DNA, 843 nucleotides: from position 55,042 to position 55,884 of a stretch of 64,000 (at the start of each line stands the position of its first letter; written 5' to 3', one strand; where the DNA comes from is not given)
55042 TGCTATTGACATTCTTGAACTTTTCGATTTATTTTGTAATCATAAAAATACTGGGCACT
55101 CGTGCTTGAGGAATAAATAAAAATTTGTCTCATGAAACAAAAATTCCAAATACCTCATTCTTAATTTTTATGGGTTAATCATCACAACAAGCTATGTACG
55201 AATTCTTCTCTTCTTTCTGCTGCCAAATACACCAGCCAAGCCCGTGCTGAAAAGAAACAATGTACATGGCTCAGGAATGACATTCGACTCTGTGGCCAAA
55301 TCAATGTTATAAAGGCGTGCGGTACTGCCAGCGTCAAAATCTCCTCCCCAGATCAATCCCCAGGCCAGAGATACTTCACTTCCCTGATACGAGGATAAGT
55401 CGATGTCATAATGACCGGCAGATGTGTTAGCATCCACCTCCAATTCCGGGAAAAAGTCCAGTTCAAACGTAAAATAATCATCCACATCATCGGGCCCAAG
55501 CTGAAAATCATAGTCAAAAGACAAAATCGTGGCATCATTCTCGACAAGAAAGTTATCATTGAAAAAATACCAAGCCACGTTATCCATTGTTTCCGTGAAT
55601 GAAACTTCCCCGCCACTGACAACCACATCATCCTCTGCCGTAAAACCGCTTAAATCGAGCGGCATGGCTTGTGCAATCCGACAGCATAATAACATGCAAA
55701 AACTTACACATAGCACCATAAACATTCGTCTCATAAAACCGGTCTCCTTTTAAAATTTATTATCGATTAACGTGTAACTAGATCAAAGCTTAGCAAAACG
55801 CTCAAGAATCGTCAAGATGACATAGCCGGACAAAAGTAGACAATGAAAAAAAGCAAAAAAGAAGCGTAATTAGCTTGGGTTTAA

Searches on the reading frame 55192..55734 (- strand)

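Call 13: search_protein_families(library=pfam, proteins=[window:55192-55734:-], max_evalue=0.001)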
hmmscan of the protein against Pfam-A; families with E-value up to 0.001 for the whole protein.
window:55192-55734:- (180 aa): 1 family
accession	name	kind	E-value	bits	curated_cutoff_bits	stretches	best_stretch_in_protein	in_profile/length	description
PF07589.16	PEP-CTERM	-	0.00032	21.1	20.7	1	153-174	2-24/24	PEP-CTERM motif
